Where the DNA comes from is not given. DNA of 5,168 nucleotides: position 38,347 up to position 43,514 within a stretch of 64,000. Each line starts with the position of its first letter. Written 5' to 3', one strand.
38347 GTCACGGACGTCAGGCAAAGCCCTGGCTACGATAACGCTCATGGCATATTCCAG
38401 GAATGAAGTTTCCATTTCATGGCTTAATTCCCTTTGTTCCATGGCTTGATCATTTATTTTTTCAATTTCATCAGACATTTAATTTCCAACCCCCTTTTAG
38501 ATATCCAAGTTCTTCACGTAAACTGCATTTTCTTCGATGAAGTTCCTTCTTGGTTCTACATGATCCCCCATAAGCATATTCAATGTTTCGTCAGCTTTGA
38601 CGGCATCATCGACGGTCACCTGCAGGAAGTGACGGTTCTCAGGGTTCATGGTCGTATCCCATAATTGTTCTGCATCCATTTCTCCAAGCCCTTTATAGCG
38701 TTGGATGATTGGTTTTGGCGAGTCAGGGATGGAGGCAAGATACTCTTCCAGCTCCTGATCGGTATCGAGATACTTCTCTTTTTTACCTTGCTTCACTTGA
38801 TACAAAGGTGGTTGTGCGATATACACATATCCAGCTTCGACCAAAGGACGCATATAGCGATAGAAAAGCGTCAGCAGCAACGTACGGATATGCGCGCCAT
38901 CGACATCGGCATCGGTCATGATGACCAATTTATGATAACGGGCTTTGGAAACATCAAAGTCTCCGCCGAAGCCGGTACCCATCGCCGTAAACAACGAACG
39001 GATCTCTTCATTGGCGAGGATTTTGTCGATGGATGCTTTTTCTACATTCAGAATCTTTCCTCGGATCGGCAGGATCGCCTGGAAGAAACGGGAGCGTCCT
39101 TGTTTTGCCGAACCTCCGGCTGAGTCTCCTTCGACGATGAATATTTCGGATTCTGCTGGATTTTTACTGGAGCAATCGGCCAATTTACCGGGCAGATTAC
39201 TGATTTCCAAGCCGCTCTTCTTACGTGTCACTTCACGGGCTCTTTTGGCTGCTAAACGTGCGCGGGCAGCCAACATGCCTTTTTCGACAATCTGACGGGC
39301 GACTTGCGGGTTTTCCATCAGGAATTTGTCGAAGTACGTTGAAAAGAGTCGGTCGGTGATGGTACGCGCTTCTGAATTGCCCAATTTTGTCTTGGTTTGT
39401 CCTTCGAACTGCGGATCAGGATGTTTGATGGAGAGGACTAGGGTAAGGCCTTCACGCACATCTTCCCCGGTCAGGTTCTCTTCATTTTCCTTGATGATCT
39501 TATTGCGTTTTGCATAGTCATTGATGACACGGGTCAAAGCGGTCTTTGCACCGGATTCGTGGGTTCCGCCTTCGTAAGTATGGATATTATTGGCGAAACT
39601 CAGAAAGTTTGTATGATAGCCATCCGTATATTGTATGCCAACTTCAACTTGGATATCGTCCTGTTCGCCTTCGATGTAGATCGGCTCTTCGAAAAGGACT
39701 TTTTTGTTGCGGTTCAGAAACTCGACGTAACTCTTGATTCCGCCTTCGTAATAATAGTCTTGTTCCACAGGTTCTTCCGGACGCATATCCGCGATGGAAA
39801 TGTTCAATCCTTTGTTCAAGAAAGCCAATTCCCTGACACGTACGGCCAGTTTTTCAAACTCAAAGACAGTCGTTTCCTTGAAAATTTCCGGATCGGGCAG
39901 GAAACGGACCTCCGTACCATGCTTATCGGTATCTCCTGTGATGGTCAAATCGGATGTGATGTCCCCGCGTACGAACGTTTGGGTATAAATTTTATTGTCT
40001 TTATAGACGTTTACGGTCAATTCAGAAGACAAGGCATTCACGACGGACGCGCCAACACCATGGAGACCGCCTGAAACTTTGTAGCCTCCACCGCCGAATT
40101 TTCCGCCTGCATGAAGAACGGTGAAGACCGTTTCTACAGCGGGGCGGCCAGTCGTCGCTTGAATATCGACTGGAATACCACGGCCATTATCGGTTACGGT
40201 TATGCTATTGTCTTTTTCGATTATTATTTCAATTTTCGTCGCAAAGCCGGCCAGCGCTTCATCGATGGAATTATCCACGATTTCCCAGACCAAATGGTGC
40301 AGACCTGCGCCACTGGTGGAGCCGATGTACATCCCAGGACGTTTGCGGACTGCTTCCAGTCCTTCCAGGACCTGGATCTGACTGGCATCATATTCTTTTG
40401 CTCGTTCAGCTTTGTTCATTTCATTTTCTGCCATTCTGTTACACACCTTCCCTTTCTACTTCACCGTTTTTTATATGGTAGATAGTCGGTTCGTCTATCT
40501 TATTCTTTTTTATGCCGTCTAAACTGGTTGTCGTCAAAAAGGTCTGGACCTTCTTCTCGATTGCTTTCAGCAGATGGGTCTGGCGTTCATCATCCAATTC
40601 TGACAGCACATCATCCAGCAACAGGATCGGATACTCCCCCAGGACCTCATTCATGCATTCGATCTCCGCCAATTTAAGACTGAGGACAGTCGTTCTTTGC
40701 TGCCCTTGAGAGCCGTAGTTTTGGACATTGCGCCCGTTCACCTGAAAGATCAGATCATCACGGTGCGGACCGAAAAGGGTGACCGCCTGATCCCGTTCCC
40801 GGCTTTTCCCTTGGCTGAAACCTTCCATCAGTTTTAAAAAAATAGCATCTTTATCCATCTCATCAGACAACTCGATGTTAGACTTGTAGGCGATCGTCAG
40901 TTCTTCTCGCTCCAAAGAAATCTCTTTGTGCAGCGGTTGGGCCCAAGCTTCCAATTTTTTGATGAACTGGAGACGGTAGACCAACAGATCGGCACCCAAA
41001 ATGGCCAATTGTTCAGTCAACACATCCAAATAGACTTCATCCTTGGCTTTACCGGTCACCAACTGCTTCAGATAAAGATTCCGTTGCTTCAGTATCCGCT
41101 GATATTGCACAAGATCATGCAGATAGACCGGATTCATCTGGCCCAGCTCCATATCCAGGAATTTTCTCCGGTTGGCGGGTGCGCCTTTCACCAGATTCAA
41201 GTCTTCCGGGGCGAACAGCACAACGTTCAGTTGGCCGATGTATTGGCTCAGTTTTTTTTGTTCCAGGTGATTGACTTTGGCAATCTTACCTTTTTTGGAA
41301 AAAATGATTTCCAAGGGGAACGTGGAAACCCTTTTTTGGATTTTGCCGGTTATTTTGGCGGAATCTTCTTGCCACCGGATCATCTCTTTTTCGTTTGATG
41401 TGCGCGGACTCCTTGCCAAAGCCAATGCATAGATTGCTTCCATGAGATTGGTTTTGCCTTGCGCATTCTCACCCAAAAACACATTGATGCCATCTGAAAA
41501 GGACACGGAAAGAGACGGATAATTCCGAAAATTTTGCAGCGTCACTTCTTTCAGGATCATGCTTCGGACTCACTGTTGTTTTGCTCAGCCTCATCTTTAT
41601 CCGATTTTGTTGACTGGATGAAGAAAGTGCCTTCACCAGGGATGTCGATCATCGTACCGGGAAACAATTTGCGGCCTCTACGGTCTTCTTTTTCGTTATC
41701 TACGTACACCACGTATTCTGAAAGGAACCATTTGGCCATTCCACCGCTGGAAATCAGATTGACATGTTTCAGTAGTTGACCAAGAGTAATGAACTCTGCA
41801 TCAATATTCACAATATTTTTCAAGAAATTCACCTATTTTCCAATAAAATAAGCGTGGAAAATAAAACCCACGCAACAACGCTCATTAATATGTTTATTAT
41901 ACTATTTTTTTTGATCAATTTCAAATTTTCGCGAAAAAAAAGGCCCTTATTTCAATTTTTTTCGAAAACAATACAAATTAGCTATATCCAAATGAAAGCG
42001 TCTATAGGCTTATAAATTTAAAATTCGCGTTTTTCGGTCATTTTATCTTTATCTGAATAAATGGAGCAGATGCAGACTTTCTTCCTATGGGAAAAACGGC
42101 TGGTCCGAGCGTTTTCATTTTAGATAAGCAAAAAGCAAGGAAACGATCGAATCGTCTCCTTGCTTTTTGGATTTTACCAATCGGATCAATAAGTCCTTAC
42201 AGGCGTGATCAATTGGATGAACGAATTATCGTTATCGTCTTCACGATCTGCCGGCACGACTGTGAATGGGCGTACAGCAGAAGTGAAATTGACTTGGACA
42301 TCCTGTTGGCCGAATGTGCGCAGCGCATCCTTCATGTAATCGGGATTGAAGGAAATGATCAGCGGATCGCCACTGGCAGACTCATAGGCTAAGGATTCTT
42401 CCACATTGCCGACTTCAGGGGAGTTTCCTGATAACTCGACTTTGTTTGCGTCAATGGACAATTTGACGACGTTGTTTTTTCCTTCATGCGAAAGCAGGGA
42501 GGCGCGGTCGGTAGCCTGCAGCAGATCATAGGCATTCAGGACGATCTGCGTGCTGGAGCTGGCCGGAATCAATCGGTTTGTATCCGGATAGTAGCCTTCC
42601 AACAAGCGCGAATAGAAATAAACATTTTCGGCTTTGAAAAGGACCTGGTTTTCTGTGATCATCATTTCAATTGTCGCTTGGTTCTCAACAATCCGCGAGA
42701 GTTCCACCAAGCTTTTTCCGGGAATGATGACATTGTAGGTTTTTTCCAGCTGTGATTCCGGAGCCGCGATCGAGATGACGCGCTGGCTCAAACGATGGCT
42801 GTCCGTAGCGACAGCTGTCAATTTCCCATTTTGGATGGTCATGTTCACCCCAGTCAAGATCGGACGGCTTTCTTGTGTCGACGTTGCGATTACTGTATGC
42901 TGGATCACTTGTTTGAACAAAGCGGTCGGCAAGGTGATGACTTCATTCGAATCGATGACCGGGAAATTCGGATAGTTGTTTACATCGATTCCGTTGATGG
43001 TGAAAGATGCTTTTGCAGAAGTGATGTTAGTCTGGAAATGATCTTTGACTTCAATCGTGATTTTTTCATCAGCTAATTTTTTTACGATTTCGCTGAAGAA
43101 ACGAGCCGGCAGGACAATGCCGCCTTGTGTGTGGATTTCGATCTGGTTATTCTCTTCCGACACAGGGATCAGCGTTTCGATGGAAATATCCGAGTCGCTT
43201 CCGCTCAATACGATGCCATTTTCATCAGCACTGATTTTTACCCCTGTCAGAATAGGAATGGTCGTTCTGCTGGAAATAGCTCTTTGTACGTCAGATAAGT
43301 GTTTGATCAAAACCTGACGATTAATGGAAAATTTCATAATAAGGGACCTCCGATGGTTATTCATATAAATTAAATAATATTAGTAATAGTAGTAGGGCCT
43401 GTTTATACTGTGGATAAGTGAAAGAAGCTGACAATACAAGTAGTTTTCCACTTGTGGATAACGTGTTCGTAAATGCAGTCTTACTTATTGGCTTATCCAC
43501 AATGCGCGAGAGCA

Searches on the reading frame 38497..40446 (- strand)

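Call 8: search_protein_families(library=ncbifam, proteins=[window:38497-40446:-])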
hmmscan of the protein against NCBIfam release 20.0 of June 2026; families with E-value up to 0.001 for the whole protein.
window:38497-40446:- (649 aa): 8 families
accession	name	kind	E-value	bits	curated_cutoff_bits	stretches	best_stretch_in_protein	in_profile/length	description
NF004189.0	PRK05644.1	subfamily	0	1058.3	740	1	12-649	3-641/641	DNA gyrase subunit B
NF011501.0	PRK14939.1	subfamily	1.8e-301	1002.4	796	2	12-572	3-562/803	DNA gyrase subunit B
TIGR01059.1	gyrB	equivalog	1.8e-300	998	882.4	1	19-649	1-639/639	DNA topoisomerase (ATP-hydrolyzing) subunit B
TIGR01058.1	parE_Gpos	equivalog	9.9e-254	843.5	899.95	1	16-642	2-628/637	DNA topoisomerase IV subunit B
TIGR01055.1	parE_Gneg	equivalog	8.5e-179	595.9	723.35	1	17-640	2-621/625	DNA topoisomerase IV subunit B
TIGR01052.1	top6b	equivalog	3.2e-05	22.5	380.7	1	48-175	28-146/488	DNA topoisomerase VI subunit B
NF003218.0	PRK04184.1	equivalog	0.00011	20.9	274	1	49-145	37-129/539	DNA topoisomerase VI subunit B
TIGR00585.2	mutl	equivalog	0.00049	19.1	180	1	52-93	24-63/555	DNA mismatch repair endonuclease MutL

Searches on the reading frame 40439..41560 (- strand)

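Call 9: search_protein_families(library=ncbifam, proteins=[window:40439-41560:-])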
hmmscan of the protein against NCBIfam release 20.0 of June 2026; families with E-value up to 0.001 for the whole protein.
window:40439-41560:- (373 aa): 11 families
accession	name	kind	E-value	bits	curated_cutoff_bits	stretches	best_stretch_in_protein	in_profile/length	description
TIGR00611.2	recf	equivalog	1.5e-107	359.7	172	1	3-345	1-339/339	DNA replication/repair protein RecF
NF010680.0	PRK14079.1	equivalog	1.3e-62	211.8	386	1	2-345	2-326/349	recombination protein F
NF041034.1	Rad50_Sulf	equivalog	3.1e-10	38.6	1000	1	1-81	1-80/872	DNA double-strand break repair ATPase Rad50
NF003034.1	PRK03918.1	equivalog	4.8e-10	38.1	700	1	1-97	1-100/878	DNA double-strand break repair ATPase Rad50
NF045487.1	ASRP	equivalog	1.1e-09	37.5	300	1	17-68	8-52/593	archaea-specific SMC-related protein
NF041760.1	PtuA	equivalog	2.1e-09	36.9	500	1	2-44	51-93/524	retron Ec78 anti-phage system effector ATPase PtuA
NF002244.0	PRK01156.1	equivalog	4.6e-08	31.6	847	1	1-92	1-91/895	DNA double-strand break repair ATPase Rad50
NF002572.0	PRK02224.1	equivalog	1.1e-06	27.3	1087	1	1-74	1-74/888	DNA double-strand break repair ATPase Rad50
TIGR00634.1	recN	equivalog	5.6e-06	25.6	407.85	0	2-75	1-69/563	DNA repair protein RecN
NF041035.1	Rad50_Halo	equivalog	9.7e-05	20.9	1000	1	1-70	1-70/883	DNA double-strand break repair ATPase Rad50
NF038234.1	retron_eff_Eco8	equivalog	0.00024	19.8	250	1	1-43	1-43/679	retron Eco8 family effector endonuclease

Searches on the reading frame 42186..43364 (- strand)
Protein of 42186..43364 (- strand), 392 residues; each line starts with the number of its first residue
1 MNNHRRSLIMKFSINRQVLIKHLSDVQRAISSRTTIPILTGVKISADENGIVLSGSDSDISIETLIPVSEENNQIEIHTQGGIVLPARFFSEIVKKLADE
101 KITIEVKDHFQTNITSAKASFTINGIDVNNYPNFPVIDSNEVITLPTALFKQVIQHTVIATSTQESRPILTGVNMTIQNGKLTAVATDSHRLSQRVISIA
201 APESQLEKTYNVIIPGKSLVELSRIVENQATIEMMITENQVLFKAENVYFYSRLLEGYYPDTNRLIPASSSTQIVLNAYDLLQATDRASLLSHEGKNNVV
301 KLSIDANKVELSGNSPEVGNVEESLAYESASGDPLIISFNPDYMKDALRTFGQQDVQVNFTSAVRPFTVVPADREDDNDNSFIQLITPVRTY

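Call 9: search_protein_families(library=ncbifam, proteins=[window:42186-43364:-])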
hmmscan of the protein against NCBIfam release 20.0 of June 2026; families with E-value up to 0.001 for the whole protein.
window:42186-43364:- (392 aa): 3 families
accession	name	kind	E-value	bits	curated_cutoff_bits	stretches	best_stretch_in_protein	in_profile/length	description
TIGR00663.1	dnan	equivalog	2e-101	339.6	137.65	1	10-391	1-367/367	DNA polymerase III subunit beta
NF004184.0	PRK05643.3-2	equivalog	2.7e-59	201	443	1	10-390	1-374/375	DNA polymerase III subunit beta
NF011508.0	PRK14946.1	equivalog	5.8e-35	121.1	513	1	10-358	1-338/366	DNA polymerase III subunit beta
